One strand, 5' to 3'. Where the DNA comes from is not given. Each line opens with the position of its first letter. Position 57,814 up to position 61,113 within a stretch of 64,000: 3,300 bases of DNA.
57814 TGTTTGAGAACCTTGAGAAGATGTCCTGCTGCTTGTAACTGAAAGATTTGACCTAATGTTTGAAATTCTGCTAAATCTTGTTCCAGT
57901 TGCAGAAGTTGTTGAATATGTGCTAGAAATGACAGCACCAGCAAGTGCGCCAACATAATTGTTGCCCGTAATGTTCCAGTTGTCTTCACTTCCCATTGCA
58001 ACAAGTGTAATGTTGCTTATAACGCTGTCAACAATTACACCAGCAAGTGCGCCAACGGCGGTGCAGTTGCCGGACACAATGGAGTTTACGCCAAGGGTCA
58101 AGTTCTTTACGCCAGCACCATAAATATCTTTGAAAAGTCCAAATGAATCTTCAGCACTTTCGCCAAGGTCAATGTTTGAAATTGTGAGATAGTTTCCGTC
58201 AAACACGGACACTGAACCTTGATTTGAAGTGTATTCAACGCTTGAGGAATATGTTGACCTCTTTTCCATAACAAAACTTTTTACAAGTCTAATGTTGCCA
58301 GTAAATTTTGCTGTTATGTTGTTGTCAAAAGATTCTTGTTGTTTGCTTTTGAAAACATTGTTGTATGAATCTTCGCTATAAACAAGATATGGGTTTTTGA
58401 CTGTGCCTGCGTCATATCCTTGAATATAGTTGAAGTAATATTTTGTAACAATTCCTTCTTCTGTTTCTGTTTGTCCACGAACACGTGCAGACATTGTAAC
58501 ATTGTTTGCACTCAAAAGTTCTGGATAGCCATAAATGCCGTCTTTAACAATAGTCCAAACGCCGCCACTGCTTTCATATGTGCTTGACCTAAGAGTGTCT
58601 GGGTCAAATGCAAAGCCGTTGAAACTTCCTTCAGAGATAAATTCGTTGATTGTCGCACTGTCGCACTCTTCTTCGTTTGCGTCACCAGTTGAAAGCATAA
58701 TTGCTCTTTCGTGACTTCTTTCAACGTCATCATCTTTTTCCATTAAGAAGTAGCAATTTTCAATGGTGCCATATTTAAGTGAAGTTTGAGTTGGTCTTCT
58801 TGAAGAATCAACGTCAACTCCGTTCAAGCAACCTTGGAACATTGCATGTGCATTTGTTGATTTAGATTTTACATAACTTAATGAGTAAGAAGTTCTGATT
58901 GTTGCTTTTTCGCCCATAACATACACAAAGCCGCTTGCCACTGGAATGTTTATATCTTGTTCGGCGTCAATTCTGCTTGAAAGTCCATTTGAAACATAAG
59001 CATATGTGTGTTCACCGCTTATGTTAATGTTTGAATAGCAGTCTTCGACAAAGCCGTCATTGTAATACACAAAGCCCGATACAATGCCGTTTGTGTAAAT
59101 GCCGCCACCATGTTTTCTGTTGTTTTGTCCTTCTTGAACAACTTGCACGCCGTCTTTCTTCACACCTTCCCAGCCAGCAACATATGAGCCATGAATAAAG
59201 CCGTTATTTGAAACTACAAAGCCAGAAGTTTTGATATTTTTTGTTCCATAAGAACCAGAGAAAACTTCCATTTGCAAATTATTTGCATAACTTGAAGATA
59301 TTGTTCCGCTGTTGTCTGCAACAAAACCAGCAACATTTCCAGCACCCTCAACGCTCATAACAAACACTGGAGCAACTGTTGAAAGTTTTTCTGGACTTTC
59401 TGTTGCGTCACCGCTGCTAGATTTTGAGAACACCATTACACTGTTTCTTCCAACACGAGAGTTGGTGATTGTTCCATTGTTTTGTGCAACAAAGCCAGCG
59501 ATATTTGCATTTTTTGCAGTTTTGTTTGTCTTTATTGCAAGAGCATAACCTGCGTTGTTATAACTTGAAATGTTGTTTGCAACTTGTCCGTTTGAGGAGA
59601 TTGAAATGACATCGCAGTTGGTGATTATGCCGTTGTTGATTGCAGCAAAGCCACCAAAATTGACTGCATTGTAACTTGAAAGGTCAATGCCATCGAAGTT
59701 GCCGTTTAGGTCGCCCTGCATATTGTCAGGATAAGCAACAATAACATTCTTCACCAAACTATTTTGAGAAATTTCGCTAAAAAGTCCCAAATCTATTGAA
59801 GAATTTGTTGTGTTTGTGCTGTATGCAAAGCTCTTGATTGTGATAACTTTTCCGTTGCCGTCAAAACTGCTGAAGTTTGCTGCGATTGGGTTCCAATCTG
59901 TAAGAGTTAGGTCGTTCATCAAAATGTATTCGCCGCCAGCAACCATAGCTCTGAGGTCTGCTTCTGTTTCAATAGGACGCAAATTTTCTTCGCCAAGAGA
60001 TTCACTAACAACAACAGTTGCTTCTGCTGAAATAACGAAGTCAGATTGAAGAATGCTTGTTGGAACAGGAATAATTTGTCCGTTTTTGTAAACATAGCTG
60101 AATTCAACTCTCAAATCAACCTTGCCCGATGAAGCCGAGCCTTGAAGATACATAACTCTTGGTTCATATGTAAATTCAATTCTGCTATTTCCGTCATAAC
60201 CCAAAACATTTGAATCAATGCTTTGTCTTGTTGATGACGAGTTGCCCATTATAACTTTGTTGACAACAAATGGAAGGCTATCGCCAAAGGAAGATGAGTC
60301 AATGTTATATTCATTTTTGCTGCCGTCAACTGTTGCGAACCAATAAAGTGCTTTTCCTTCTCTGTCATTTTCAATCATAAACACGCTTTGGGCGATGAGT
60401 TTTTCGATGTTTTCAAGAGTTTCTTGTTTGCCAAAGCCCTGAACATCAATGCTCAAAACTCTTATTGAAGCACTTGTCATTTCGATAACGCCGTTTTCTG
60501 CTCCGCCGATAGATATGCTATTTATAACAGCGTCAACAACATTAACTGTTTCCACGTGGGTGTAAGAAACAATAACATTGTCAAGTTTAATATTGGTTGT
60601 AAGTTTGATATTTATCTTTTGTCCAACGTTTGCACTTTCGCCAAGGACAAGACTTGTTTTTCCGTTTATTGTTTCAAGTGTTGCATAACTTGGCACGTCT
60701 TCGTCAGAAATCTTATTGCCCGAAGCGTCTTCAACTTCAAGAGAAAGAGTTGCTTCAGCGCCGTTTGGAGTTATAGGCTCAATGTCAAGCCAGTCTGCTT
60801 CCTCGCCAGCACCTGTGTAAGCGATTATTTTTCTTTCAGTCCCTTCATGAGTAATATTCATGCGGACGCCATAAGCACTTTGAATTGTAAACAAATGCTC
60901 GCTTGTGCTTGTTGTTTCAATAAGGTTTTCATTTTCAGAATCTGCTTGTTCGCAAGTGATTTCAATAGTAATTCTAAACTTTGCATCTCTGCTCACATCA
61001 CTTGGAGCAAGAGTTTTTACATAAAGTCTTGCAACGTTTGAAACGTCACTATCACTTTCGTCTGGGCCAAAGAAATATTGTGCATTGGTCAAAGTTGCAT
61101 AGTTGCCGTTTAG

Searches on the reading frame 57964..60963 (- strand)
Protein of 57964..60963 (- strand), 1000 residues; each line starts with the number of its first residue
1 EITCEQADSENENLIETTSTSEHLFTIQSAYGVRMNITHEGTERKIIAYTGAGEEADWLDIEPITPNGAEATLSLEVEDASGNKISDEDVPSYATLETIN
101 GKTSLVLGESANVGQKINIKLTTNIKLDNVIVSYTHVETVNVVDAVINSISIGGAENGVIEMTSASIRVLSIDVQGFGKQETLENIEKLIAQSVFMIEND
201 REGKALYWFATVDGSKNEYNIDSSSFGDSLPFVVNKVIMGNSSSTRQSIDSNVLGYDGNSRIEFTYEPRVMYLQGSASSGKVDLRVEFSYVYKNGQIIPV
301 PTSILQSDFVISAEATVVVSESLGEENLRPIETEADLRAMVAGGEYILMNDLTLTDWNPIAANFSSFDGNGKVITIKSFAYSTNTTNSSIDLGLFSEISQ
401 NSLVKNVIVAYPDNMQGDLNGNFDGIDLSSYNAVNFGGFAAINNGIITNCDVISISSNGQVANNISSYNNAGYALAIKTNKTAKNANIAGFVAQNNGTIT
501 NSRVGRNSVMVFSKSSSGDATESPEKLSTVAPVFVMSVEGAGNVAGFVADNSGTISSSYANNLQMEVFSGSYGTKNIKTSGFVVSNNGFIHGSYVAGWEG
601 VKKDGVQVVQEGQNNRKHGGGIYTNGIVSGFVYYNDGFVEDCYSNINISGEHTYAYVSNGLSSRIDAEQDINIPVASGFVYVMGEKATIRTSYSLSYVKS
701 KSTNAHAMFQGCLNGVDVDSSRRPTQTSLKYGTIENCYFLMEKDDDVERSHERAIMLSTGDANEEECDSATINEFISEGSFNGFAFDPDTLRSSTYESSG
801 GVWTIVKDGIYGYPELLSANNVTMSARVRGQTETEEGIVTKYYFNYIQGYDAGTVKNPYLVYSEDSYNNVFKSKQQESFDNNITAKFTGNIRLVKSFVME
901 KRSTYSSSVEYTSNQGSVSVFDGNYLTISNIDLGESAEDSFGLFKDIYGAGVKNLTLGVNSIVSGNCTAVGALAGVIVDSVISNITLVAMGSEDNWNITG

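Call 21: search_protein_families(library=pfam, proteins=[window:57964-60963:-], max_evalue=0.1)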
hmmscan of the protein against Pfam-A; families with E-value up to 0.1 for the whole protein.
window:57964-60963:- (1000 aa): 1 family
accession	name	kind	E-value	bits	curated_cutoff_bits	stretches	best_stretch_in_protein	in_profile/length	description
PF02882.25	THF_DHG_CYH_C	-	0.038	13.7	27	0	98-145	33-76/160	Tetrahydrofolate dehydrogenase/cyclohydrolase, NAD(P)-binding domain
